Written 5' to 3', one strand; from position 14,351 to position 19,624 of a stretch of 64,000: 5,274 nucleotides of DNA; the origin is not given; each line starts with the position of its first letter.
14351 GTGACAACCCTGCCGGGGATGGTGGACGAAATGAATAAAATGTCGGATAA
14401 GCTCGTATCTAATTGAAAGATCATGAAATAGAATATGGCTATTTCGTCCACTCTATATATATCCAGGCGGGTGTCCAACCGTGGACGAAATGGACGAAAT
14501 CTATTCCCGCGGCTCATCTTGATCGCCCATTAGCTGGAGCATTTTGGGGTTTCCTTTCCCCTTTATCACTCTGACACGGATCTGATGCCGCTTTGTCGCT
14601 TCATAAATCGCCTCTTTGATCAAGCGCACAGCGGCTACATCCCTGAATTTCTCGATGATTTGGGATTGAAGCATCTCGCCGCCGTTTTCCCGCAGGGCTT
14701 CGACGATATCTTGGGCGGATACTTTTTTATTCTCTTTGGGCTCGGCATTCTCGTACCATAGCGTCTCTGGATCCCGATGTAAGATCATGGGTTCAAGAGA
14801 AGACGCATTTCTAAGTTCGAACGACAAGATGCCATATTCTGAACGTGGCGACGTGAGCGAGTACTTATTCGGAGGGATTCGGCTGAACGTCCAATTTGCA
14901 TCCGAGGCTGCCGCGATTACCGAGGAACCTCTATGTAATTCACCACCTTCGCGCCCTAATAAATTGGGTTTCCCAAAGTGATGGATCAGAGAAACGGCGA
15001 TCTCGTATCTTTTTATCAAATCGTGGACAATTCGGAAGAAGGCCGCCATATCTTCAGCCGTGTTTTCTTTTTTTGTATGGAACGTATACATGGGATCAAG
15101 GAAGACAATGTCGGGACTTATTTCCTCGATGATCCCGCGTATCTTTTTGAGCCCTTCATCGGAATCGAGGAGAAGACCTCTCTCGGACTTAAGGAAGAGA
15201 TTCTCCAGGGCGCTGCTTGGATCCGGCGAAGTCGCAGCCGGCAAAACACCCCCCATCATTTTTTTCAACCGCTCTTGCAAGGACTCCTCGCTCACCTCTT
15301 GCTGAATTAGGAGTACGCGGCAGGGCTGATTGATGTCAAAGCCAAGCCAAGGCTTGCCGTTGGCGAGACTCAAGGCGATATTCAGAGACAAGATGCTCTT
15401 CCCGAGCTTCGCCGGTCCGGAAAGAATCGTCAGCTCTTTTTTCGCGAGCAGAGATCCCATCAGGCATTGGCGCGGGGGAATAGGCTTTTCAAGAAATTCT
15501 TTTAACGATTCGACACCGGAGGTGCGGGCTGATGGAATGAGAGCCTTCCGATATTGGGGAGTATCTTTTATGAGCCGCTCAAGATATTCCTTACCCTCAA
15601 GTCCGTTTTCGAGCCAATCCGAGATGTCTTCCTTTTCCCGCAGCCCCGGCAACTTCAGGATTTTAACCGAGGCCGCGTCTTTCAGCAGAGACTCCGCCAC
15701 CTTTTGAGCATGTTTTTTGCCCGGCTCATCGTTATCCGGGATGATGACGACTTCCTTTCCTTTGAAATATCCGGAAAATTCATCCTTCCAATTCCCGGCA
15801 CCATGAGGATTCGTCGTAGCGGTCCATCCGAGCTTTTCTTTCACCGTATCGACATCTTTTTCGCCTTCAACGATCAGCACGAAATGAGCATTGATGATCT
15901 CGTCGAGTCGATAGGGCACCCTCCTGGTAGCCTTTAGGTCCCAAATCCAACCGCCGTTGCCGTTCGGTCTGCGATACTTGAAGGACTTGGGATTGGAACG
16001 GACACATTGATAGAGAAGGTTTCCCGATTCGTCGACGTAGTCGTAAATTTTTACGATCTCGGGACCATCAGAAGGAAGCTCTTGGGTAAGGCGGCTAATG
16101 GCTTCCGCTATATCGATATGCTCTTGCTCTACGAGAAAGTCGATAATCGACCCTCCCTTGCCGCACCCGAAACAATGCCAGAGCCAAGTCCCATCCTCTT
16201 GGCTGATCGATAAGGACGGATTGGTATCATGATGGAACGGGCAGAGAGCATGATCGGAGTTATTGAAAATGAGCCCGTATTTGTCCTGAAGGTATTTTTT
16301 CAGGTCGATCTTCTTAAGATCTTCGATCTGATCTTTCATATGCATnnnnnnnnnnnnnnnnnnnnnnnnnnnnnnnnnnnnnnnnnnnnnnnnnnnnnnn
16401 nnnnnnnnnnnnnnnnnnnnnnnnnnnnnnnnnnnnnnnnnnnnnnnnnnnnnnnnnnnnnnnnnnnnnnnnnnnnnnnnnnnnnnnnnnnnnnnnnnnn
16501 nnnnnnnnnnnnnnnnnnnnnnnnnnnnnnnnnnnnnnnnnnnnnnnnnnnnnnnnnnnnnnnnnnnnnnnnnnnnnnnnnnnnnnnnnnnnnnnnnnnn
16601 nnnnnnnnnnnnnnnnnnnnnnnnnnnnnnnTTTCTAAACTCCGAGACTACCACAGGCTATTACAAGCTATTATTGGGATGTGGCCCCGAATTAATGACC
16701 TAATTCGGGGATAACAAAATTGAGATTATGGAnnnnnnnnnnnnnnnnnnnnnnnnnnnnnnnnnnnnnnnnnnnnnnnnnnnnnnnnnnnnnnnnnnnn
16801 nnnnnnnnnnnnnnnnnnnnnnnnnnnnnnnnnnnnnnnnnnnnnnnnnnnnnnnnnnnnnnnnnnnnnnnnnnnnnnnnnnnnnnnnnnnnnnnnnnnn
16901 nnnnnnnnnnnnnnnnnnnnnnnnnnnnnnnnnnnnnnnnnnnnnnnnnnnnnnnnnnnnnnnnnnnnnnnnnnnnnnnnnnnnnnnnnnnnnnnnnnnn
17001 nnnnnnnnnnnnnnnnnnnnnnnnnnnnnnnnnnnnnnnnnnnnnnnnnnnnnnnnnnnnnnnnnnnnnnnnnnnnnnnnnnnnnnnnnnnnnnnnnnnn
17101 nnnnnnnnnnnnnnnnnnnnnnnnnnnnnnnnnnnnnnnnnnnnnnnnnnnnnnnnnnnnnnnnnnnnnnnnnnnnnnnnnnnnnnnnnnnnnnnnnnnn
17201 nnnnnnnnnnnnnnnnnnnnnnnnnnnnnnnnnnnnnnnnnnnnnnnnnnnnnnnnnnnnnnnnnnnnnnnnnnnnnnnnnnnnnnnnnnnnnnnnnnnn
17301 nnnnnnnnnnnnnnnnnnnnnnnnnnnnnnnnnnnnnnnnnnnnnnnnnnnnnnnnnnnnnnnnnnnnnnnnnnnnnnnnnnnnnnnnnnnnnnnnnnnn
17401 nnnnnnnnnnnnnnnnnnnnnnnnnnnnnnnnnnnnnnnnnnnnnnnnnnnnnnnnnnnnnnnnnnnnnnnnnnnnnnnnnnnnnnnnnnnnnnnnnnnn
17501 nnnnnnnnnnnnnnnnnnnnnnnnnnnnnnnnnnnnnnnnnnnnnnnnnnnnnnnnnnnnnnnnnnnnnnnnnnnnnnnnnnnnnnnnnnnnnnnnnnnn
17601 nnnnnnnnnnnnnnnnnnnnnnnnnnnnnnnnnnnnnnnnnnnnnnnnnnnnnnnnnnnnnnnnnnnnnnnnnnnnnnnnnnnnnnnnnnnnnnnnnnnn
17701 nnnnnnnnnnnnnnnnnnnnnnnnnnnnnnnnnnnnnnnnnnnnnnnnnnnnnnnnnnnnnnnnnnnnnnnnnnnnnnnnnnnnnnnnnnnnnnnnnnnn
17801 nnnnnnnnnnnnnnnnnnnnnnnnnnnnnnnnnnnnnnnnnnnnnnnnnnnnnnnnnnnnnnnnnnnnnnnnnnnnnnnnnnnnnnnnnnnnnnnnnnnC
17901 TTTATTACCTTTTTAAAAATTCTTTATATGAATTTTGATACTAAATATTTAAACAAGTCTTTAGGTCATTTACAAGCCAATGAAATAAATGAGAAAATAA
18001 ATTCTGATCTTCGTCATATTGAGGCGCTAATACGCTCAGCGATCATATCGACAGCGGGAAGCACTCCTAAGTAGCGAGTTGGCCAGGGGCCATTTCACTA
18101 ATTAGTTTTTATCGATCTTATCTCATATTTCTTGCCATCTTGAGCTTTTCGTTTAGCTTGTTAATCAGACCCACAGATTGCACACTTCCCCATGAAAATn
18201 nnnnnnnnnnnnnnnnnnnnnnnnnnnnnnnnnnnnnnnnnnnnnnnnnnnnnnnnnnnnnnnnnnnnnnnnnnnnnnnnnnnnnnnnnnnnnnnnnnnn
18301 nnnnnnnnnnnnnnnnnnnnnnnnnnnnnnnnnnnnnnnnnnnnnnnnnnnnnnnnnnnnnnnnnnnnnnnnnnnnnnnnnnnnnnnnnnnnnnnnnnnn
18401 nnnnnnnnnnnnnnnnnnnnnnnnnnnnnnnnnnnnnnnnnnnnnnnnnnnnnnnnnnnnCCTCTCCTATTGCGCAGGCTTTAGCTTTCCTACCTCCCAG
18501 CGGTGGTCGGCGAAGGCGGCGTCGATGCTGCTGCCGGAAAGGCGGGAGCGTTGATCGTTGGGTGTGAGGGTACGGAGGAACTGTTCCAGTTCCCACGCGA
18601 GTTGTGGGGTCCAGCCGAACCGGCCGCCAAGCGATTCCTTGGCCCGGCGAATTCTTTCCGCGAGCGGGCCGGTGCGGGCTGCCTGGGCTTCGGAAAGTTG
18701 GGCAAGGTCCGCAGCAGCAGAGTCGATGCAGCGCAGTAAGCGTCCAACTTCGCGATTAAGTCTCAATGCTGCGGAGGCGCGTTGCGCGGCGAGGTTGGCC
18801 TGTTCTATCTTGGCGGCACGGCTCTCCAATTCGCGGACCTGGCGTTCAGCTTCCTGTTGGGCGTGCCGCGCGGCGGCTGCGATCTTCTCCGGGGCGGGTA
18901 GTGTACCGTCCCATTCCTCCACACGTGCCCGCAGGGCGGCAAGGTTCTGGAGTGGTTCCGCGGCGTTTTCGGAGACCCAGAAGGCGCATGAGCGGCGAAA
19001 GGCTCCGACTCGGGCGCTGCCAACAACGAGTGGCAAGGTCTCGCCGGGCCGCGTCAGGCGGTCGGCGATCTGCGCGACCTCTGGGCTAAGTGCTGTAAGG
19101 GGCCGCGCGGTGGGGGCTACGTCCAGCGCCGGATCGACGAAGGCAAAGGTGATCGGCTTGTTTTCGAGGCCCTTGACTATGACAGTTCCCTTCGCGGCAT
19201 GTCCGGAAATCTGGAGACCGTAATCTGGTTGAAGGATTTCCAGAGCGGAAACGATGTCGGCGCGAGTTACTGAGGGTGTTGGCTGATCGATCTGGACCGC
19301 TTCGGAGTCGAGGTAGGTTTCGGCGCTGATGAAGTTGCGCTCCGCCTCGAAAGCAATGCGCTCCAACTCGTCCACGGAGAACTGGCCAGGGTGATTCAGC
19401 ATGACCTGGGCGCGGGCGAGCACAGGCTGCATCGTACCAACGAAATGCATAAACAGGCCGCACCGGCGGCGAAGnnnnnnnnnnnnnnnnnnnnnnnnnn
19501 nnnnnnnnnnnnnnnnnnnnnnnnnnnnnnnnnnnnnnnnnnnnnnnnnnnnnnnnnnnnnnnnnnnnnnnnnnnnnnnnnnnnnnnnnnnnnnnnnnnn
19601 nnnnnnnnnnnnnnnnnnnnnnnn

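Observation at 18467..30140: Five-gene BREX-related but PglZ-less defense operon: DUF499 ATPase / small protein / AlbA_2-HATPase-wHTH / DUF1156 DPPY methylase / PLD-SNF2 helicase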

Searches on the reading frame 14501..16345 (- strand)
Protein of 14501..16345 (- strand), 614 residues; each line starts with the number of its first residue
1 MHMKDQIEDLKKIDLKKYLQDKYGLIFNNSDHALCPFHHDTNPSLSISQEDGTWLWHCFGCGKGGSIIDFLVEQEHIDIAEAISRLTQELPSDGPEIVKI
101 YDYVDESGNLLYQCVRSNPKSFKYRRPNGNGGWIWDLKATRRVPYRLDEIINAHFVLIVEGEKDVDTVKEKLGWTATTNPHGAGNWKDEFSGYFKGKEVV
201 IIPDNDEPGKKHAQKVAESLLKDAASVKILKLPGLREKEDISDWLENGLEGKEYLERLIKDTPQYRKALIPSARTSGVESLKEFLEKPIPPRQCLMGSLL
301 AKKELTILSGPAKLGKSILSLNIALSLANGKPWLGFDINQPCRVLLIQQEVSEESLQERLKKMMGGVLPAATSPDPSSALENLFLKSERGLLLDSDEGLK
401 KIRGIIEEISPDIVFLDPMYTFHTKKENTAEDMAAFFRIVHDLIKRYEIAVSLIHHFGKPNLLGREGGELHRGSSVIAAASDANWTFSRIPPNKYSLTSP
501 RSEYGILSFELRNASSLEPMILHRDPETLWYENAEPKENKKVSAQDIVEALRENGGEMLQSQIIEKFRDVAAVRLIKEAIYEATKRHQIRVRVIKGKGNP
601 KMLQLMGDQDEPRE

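Call 8: search_protein_families(library=pfam, proteins=[window:14501-16345:-], max_evalue=0.001)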
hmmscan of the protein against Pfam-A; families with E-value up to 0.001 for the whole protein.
window:14501-16345:- (614 aa): 4 families
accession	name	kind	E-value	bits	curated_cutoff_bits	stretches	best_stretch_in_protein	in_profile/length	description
PF13481.12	AAA_25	-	3.5e-30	105.5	27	1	283-460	13-193/195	AAA domain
PF01807.25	Zn_ribbon_DnaG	-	1.3e-16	60.6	24.9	1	6-90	5-89/98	CHC2 zinc finger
PF13155.12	Toprim_2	-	0.00012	22.9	22.1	1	196-243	42-86/88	Toprim-like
PF13662.12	Toprim_4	-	0.00059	20.5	25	0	156-230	3-84/85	Toprim domain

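Call 84: search_protein_families(library=padloc, proteins=[window:14501-16345:-], max_evalue=0.001)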
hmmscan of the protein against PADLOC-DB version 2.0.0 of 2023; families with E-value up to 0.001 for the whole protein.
window:14501-16345:- (614 aa): 2 families
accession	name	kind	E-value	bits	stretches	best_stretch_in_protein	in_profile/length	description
PDLC03800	RTasDnaG-like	-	4.2e-20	70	2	17-89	68-125/550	DRT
PDLC03767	RT_UG29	-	2.9e-15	52.7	1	29-91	31-94/2280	DRT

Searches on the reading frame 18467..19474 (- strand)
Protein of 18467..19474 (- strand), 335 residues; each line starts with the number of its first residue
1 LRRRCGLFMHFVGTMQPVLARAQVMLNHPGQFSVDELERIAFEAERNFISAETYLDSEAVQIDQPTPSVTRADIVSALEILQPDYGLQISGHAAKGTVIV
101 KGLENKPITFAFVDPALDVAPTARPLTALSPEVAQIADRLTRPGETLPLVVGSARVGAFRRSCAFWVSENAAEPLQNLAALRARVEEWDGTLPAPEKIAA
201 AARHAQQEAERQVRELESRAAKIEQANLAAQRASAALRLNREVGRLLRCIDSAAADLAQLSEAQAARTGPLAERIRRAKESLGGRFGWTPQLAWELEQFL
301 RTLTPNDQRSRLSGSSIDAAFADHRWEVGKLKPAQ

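Call 97: search_protein_families(library=pfam, proteins=[window:18467-19474:-], max_evalue=1)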
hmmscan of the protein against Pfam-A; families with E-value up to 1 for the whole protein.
window:18467-19474:- (335 aa): 1 family
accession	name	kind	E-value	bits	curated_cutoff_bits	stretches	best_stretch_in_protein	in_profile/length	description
PF05667.16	CCDC22_CC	-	0.015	14.9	39.2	1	176-281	212-318/477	CCDC22 protein coiled-coil region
